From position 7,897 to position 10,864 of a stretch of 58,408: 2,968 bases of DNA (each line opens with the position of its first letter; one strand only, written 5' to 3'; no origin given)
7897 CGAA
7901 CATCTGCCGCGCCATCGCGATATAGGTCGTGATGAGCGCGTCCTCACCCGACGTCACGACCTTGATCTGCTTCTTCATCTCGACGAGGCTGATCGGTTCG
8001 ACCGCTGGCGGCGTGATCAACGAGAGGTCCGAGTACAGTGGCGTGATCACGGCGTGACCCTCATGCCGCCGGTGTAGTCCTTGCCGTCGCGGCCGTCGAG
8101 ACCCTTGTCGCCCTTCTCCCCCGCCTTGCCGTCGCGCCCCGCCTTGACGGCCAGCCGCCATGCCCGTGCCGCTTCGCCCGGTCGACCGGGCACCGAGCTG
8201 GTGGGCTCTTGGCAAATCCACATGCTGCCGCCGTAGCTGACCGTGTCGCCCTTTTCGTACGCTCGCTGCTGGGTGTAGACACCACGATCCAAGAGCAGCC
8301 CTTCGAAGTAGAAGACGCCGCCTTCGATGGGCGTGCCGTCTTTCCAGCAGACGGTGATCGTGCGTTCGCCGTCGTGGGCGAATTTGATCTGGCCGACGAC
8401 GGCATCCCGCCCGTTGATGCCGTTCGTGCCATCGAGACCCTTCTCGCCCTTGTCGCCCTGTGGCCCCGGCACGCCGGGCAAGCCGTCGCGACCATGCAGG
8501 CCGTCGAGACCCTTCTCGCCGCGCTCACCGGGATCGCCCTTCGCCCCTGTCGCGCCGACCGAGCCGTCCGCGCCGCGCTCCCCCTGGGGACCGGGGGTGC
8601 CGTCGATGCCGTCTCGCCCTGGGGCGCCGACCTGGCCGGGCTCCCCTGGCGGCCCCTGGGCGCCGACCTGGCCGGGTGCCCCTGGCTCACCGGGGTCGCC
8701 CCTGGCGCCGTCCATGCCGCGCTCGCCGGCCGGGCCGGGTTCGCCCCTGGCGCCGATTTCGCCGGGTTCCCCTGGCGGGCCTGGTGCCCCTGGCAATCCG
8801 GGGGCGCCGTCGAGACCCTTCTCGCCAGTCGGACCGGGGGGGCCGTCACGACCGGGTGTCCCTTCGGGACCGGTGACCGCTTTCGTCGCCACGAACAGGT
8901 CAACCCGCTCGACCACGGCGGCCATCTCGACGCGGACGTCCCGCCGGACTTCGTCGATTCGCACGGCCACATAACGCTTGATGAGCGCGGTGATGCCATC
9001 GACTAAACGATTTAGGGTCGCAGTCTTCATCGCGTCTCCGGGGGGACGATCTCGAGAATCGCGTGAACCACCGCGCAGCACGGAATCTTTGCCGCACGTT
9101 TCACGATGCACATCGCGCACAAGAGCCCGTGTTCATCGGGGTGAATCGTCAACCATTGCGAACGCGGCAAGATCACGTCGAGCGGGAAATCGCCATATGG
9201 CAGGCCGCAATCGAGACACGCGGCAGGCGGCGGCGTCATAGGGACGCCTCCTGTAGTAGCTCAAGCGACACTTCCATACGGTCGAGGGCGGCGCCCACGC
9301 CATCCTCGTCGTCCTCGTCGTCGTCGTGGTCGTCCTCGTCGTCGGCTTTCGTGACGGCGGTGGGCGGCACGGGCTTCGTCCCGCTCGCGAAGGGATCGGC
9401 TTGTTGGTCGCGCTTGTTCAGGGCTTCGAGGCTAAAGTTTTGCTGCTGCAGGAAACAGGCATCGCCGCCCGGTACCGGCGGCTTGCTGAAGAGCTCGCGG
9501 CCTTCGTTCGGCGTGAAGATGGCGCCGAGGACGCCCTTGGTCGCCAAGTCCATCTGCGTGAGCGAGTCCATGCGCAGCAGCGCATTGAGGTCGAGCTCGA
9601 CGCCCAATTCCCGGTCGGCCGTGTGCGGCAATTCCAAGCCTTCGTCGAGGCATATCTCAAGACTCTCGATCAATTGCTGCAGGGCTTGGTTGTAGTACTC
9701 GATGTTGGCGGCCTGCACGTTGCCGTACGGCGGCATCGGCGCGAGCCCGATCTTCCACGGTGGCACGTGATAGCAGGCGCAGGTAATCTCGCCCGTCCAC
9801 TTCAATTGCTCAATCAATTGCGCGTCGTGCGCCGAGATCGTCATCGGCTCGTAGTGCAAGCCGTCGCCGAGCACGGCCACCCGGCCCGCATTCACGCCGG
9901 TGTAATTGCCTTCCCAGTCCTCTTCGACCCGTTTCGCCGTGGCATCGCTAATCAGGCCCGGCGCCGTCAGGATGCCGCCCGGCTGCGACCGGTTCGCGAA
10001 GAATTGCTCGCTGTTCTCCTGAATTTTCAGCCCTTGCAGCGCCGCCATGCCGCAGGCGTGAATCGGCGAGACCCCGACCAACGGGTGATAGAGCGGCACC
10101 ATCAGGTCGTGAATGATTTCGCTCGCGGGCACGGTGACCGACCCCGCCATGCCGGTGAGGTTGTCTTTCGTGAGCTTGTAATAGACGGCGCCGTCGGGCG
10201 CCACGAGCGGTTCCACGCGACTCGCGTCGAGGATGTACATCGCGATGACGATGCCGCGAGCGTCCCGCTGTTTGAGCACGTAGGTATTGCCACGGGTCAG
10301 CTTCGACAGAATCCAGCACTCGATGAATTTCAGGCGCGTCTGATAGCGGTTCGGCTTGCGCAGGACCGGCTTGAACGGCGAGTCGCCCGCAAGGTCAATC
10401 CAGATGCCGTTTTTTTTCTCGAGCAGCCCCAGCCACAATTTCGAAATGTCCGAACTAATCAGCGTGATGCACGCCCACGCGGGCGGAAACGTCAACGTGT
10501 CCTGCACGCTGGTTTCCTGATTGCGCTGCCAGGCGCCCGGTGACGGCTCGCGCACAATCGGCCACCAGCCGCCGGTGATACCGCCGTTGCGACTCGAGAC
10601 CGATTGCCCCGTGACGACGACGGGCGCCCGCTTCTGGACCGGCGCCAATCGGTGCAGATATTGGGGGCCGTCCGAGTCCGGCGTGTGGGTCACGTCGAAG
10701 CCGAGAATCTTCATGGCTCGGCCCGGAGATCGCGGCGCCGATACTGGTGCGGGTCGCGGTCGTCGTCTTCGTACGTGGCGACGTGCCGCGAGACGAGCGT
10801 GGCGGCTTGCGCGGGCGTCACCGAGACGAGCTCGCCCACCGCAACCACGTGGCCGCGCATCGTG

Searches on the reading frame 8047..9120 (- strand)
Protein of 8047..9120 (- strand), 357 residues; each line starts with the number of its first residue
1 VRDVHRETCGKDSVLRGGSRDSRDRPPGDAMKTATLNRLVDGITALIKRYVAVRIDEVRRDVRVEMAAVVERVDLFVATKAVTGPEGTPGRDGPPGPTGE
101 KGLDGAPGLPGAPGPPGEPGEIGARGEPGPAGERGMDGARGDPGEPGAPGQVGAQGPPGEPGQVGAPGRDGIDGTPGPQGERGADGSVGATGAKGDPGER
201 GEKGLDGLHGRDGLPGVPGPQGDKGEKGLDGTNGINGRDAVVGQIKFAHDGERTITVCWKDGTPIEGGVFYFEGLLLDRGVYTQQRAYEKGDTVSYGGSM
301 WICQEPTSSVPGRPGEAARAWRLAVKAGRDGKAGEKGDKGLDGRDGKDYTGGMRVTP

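Call 7: search_protein_families(library=pfam, proteins=[window:8047-9120:-], max_evalue=0.01)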
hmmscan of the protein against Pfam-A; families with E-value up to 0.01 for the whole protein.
window:8047-9120:- (357 aa): 2 families
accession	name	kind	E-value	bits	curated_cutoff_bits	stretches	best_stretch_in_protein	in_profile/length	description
PF01391.23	Collagen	-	3.6e-29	100.8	27.2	1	84-141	1-58/60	Collagen triple helix repeat (20 copies)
PF02839.19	CBM_5_12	-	4.6e-05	23.8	26.2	1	282-321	2-43/44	Carbohydrate-binding module family 5/12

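Call 8: search_protein_families(library=phrogs, proteins=[window:8047-9120:-], max_evalue=0.001)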
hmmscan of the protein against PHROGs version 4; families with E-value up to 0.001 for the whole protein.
window:8047-9120:- (357 aa): 33 families (the best 25 are shown)
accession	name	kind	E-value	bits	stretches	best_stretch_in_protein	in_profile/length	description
phrog_5073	-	tail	5.6e-30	105.8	3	154-239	259-344/519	tail fiber protein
phrog_26246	-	tail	4.4e-28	99.4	2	132-255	101-227/329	tail protein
phrog_6320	-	tail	1.1e-25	91.6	2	153-347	86-186/745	tail fiber protein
phrog_18350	-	tail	4.1e-23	83.4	3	73-179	91-198/253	tail fiber protein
phrog_1289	-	head and packaging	2e-21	77.9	1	231-334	226-330/331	portal protein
phrog_819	-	tail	1.1e-19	71.2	1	65-347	459-714/1024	tail protein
phrog_1806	-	tail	6.8e-19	69.2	2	78-207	105-230/276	collagen like minor tail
phrog_8745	-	tail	7.4e-19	67.6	2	159-239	1386-1466/1803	tail fiber protein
phrog_29268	-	unknown function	1.1e-17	64.4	2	78-195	415-529/653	-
phrog_366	-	tail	5.8e-16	60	2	163-252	304-396/474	tail fiber protein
phrog_32123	-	unknown function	5.5e-14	52.4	2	155-251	220-319/532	-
phrog_3420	-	unknown function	5e-13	48.5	1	80-237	193-352/929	-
phrog_28263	-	tail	5.1e-13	48.2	1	82-244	506-758/1400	tail fiber protein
phrog_33406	-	tail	2.2e-12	47.1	2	168-261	185-279/651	tail fiber protein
phrog_38766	-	head and packaging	4.8e-12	46.2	2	159-237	76-154/478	virion structural protein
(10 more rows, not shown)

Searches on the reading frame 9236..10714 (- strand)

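Call 7: search_protein_families(library=pfam, proteins=[window:9236-10714:-], max_evalue=0.01)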
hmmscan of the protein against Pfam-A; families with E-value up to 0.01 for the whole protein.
window:9236-10714:- (492 aa): 1 family
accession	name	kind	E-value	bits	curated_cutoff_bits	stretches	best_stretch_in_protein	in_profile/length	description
PF04860.17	Phage_portal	-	1.6e-73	248.2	39.1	1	79-408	3-319/321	Phage portal protein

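Call 8: search_protein_families(library=phrogs, proteins=[window:9236-10714:-], max_evalue=0.001)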
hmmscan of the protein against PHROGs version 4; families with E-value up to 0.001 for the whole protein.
window:9236-10714:- (492 aa): 6 families
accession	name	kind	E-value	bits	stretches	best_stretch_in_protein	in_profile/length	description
phrog_2271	-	head and packaging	2.3e-115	387.2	1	50-461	26-433/859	portal protein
phrog_12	-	head and packaging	1.7e-92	312.5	1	60-471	77-467/646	portal protein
phrog_21454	-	unknown function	2.2e-58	199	1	250-462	3-211/320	-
phrog_2662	-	head and packaging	2.2e-48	166.4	1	69-453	59-441/717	portal protein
phrog_5929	-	head and packaging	3.8e-48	164.8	1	231-445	4-218/228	portal protein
phrog_9856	-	unknown function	4.8e-46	157.6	1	51-244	27-220/223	-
